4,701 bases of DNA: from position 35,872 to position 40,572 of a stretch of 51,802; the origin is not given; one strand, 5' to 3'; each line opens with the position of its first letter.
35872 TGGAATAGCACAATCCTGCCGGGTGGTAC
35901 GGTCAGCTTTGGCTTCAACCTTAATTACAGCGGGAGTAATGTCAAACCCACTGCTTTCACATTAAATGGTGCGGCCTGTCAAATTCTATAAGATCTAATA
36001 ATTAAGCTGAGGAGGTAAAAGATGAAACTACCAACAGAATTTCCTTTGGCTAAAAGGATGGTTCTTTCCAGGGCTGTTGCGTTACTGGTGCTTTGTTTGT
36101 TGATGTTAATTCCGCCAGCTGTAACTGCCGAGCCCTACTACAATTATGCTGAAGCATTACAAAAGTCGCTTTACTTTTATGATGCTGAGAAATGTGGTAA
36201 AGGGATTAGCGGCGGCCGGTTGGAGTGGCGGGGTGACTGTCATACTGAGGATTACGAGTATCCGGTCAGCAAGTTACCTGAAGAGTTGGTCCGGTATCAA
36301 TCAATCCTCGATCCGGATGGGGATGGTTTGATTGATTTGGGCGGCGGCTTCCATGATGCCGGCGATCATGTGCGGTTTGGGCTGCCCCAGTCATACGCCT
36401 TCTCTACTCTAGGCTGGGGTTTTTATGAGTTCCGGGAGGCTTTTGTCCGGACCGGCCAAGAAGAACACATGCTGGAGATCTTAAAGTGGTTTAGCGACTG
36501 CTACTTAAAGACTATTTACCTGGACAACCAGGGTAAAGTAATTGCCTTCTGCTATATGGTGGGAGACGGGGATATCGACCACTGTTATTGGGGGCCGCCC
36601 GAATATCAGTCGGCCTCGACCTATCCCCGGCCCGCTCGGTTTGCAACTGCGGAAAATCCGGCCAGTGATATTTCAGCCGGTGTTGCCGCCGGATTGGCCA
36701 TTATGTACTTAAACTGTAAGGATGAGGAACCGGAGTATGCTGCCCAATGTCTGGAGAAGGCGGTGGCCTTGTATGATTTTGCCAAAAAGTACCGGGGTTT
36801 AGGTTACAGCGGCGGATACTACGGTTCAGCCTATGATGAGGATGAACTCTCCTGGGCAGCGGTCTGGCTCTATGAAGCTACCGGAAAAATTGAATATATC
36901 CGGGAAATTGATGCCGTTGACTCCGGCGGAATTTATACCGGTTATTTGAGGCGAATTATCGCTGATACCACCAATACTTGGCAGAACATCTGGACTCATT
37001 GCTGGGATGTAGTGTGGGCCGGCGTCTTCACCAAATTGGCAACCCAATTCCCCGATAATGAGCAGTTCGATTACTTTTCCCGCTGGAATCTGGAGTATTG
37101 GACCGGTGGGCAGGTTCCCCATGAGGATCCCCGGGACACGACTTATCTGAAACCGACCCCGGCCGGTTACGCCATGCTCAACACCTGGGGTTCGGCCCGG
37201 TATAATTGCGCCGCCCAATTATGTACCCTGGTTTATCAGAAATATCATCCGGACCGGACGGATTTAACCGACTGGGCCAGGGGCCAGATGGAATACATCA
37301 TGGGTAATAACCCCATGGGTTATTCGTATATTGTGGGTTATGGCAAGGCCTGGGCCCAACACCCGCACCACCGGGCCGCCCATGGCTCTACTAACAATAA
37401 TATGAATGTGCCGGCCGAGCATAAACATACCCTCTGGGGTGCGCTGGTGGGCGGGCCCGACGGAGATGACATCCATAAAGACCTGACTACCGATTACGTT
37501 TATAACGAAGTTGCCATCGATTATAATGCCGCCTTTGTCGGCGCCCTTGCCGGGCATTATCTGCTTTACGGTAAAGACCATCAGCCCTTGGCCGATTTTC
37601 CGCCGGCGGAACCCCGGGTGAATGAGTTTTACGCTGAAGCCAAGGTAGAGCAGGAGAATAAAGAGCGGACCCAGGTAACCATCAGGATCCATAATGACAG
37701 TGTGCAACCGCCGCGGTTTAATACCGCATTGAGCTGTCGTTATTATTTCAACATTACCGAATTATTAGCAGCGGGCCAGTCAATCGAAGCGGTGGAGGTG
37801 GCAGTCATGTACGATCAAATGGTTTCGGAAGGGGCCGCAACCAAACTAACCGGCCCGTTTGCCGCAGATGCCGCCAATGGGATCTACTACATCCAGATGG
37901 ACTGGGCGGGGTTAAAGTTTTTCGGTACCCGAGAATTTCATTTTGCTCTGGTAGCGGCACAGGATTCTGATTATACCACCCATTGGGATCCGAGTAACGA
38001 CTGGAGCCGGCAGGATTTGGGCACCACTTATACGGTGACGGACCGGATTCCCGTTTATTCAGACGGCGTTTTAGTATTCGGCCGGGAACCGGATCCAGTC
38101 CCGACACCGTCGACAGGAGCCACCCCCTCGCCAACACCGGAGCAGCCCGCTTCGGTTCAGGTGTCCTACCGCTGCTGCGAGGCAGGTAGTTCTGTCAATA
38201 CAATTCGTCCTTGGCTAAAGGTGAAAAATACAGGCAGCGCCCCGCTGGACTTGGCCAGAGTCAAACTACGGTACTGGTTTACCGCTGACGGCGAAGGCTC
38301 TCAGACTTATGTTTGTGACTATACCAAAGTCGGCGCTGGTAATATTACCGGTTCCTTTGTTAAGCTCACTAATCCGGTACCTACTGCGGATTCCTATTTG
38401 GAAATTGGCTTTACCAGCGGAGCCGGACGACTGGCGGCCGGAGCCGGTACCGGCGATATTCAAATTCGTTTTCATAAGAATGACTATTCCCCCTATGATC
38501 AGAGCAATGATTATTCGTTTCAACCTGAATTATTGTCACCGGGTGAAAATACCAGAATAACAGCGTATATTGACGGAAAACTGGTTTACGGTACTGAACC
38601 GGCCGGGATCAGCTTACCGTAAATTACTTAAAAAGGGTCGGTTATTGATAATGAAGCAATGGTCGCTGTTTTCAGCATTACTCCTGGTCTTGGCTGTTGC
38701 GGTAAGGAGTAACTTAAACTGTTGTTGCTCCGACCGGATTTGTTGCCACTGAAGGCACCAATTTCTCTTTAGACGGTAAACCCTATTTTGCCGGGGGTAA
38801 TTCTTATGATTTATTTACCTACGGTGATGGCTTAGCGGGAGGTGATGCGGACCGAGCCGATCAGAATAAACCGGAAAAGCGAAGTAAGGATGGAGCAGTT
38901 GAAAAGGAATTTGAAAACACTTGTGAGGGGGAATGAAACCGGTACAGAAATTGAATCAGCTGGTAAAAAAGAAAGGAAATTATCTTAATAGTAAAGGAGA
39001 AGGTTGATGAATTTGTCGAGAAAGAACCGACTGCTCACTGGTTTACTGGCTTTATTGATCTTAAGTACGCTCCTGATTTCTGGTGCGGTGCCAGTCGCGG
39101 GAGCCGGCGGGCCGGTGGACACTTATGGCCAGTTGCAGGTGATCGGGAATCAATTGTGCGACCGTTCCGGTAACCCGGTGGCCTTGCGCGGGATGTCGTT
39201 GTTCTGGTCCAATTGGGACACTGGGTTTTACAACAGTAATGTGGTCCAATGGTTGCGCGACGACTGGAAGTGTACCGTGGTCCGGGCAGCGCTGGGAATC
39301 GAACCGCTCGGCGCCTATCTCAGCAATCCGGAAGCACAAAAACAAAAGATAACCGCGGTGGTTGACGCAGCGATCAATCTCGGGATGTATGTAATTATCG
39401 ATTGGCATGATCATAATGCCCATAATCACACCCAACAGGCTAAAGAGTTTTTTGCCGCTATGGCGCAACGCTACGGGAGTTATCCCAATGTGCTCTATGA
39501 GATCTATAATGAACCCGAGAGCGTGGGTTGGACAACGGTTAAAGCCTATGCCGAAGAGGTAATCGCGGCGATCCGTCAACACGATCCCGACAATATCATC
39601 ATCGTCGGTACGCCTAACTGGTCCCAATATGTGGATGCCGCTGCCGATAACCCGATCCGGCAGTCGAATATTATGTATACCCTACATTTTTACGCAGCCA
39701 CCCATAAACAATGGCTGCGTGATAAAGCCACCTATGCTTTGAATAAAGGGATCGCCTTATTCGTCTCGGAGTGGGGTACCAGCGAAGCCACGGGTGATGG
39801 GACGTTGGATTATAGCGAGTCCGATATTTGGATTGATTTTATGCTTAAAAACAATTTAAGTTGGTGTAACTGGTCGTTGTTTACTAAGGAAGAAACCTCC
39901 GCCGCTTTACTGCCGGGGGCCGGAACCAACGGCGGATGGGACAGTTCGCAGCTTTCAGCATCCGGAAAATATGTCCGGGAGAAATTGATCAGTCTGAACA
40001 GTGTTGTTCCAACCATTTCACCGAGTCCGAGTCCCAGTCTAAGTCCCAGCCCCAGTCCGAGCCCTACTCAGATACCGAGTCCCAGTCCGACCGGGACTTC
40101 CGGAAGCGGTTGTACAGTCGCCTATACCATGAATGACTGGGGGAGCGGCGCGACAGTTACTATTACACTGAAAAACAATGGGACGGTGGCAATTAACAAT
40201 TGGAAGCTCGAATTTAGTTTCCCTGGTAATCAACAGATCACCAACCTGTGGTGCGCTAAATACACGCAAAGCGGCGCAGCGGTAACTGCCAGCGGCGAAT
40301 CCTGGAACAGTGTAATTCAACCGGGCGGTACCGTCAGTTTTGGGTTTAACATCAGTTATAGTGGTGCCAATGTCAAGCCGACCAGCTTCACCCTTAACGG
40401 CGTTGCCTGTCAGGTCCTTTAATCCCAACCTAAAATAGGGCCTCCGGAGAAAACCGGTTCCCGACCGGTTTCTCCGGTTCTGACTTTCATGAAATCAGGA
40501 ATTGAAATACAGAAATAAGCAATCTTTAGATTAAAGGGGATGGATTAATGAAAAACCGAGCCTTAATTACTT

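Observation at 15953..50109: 34-kb single-strand array of 14 secreted cell-wall-targeted proteins, 13 carrying one shared CBM2 cassette, next to outer-membrane genes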

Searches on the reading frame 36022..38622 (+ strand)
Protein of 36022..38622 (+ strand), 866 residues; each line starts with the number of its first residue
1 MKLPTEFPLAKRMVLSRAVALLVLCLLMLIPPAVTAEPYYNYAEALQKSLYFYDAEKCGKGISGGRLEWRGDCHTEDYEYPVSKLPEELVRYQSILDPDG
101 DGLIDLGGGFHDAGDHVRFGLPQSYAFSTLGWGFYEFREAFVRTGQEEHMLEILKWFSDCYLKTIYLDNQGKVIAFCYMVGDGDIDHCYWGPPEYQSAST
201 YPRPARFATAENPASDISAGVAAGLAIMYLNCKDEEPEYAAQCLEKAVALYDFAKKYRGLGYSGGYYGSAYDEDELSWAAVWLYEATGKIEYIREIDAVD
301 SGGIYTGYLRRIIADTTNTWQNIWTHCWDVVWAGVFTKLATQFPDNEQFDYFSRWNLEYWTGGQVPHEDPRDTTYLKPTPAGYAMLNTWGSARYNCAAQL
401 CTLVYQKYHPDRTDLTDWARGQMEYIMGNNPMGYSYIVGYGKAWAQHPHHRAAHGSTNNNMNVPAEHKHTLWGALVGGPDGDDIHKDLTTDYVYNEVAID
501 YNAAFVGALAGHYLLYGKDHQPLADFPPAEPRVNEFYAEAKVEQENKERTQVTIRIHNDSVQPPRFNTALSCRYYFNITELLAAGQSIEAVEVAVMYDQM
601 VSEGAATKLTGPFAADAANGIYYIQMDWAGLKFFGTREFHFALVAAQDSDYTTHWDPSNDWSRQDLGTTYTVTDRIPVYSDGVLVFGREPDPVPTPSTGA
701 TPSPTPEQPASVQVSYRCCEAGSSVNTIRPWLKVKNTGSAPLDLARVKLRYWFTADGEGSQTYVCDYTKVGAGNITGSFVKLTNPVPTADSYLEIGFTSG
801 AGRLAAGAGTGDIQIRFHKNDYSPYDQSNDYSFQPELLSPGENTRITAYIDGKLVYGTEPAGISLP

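Call 4: search_protein_families(library=pfam, proteins=[window:36022-38622:+])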
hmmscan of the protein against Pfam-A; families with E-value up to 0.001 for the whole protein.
window:36022-38622:+ (866 aa): 2 families
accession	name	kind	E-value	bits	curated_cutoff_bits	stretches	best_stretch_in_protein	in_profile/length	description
PF00759.25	Glyco_hydro_9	-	9.8e-124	414.4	27.7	1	42-509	1-444/444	Glycosyl hydrolase family 9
PF00942.24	CBM_3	-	4.9e-37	126.7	22.4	2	714-795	1-83/83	Cellulose binding domain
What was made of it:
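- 36022..38622 (+): GH9-CBM3c-CBM3b, the only array enzyme without CBM2. Pfam GH9 plus two CBM_3 stretches (call 4).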

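Call 29: search_solved_structures(query=window:36022-38622:+, max_evalue=1e-20)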
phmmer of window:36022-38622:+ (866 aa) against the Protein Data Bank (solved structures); distinct sequences matched with E-value up to 1e-20: 33.
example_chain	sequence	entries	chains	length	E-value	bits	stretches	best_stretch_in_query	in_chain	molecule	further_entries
2yik_A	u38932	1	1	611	2e-130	439.7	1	28-523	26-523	ENDOGLUCANASE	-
8u49_A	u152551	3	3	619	4.8e-118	398.8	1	39-690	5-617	Endoglucanase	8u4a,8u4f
1g87_A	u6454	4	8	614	7.8e-100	338.5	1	101-690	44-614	ENDOCELLULASE 9G | ENDOGLUCANASE 9G | ENDOGLUCANASE G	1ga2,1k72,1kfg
7unp_A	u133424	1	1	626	9.9e-99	334.9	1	40-689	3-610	Glucanase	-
1js4_A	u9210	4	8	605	1.6e-97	330.9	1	37-690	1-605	ENDO/EXOCELLULASE E4 | T. FUSCA ENDO/EXO-CELLULASE E4 CATALYTIC DOMAIN AND CELLULOSE-BINDING DOMAIN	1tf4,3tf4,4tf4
1ia6_A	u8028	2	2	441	1.1e-93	318.1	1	40-517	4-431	CELLULASE CEL9M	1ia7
5gxx_A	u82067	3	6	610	1.4e-91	311.2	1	107-691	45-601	Glucanase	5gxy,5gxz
5gy0_A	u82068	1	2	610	9.7e-91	308.4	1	107-691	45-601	Glucanase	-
5gy1_A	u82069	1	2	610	1.7e-90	307.6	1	107-691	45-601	Glucanase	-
4dod_A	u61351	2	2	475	4.3e-82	279.8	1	36-527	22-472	1,4-beta-glucanase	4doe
2xfg_A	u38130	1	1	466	2.6e-81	277.3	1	33-518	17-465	ENDOGLUCANASE 1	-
7v0i_A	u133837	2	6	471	4.8e-75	256.5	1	99-528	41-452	Glucanase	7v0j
8ihw_A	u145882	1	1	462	1.6e-66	228.3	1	36-516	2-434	Endoglucanase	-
3wc3_A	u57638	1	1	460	3.8e-66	227.1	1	36-514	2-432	Endo-1, 4-beta-glucanase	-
8ihx_A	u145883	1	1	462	4.2e-66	226.9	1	36-516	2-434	Endoglucanase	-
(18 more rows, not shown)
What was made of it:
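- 36022..38622 (+): The C-terminal module matches CBM3b/3a structures 6D5B, 2WNX and 1NBC; the catalytic module is nearest 2YIK (call 29).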

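Call 37: search_protein_families(library=pfam, max_evalue=5, proteins=[window:36022-38622:+])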
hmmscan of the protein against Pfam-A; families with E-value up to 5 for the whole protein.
window:36022-38622:+ (866 aa): 2 families
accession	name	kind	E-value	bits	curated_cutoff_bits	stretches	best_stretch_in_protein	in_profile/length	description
PF00759.25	Glyco_hydro_9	-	9.8e-124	414.4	27.7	1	42-509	1-444/444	Glycosyl hydrolase family 9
PF00942.24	CBM_3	-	4.9e-37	126.7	22.4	2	714-795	1-83/83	Cellulose binding domain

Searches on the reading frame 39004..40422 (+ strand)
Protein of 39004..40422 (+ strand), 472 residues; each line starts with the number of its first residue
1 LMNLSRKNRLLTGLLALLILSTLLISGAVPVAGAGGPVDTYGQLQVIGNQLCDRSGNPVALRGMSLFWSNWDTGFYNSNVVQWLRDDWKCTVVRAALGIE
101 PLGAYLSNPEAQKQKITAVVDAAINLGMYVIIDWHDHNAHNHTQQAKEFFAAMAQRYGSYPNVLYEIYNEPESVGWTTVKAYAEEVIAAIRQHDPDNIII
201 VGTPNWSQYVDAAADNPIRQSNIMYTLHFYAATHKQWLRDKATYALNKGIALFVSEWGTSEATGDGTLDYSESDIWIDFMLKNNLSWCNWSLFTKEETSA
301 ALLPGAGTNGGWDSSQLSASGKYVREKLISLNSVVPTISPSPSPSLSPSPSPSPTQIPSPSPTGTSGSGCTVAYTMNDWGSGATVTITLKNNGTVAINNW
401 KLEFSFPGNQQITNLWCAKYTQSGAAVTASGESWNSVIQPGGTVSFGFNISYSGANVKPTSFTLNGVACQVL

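Call 4: search_protein_families(library=pfam, proteins=[window:39004-40422:+])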
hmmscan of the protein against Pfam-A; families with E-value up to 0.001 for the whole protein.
window:39004-40422:+ (472 aa): 2 families
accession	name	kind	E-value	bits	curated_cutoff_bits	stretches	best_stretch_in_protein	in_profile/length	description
PF00150.24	Cellulase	-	5.5e-67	226.5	23.5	1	52-292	1-268/272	Cellulase (glycosyl hydrolase family 5)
PF00553.25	CBM_2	-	9.2e-31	106.6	24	1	370-469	1-101/101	Cellulose binding domain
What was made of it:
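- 39004..40422 (+): GH5 endoglucanase-linker-CBM2 (CBM2 at nt 40111-40410). Pfam (call 4).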

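Call 49: search_solved_structures(query=window:39004-40422:+, max_evalue=1e-30)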
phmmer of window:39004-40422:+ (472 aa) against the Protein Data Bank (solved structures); distinct sequences matched with E-value up to 1e-30: 24.
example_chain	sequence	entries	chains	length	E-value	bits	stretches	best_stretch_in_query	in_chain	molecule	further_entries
6gjf_A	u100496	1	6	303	5e-107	361.8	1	36-328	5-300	ENDOGLUCANASE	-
8zvk_A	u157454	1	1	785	1.3e-105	357.2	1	38-365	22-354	AaBgIC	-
5ihs_A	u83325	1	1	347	6.2e-103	348.3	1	16-332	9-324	Endoglucanase, glycoside hydrolase family 5 protein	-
5i2u_A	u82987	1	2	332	4.4e-99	335.6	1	41-336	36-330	Cellulase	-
9wcc_A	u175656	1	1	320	4e-98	332.5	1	38-328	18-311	AABGIC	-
8bqa_AAA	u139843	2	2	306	4.7e-98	332.3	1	44-325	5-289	Endoglucanase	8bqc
1lf1_A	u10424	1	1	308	3.8e-94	319.4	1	38-334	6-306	Cel5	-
3pzt_A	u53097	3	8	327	3.9e-92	312.7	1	30-329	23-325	Endoglucanase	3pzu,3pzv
4xzw_A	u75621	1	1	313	8.5e-92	311.6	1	37-330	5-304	endo-glucanase chimera C10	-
1e5j_A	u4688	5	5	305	9e-92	311.5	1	38-328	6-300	ENDOGLUCANASE 5A | ENDOGLUCANASE B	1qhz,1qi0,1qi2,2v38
1h11_A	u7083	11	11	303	9.7e-92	311.4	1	38-328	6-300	ENDOGLUCANASE 5A | ENDOGLUCANASE B | PROTEIN (ENDOGLUCANASE)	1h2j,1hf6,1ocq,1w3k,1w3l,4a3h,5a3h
1a3h_A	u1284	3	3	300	9.9e-92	311.4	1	38-328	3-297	ENDOGLUCANASE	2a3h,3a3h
1h5v_A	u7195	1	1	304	1e-91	311.3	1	38-328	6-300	ENDOGLUCANASE 5A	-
4xzb_A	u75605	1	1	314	2.3e-90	306.9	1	37-330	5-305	CelA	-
8c10_A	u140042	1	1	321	2.6e-89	303.4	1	37-326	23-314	GH5 Cellulase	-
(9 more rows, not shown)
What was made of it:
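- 39004..40422 (+): Nearest PDB entries are the GH5 endoglucanases 6GJF and 1A3H (call 49).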
